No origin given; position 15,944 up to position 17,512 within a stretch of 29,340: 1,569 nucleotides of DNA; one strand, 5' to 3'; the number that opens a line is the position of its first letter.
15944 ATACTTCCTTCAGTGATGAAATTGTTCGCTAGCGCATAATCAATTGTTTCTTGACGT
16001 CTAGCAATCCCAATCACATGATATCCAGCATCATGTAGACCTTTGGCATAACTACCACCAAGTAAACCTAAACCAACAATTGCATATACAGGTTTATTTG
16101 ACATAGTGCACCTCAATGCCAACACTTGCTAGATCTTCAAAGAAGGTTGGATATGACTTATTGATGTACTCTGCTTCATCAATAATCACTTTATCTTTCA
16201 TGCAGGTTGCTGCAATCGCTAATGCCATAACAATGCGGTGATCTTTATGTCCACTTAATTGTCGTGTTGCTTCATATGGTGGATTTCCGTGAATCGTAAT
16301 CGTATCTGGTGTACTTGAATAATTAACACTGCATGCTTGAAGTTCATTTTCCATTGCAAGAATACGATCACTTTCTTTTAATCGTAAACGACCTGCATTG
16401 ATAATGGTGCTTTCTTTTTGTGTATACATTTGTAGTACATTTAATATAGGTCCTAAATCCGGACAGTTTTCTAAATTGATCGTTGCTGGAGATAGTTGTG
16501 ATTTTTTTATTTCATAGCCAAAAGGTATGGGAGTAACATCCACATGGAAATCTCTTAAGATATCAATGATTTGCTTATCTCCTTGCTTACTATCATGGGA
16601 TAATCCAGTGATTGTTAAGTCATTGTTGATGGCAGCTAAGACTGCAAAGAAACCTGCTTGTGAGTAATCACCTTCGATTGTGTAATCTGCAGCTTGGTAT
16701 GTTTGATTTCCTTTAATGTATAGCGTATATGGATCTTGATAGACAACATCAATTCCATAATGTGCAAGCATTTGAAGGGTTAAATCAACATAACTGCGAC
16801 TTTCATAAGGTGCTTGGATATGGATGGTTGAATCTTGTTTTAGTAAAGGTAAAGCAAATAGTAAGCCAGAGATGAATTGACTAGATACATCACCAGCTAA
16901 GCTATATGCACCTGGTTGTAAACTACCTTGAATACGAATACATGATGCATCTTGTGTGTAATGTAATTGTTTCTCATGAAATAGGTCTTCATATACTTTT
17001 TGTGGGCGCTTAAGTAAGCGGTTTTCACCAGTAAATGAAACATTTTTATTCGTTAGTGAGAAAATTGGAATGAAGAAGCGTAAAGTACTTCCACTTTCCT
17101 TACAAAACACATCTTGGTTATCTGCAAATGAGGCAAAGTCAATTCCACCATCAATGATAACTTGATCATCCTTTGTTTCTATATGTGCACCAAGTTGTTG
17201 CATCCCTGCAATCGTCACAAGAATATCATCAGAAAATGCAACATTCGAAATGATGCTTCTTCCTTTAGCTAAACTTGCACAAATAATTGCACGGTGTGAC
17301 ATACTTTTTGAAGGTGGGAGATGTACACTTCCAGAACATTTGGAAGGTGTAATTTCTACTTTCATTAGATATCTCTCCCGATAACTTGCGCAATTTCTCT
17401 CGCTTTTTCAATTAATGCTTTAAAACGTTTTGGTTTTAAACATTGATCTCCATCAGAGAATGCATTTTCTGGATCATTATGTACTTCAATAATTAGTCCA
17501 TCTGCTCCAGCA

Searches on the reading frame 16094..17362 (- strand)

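Call 11: search_protein_families(library=pfam, proteins=[window:16094-17362:-], max_evalue=0.001)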
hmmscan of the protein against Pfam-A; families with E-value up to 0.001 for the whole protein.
window:16094-17362:- (422 aa): 1 family
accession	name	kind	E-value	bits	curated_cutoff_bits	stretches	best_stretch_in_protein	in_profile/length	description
PF00275.25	EPSP_synthase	-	7.4e-85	285.6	22.8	1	6-411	4-417/417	EPSP synthase (3-phosphoshikimate 1-carboxyvinyltransferase)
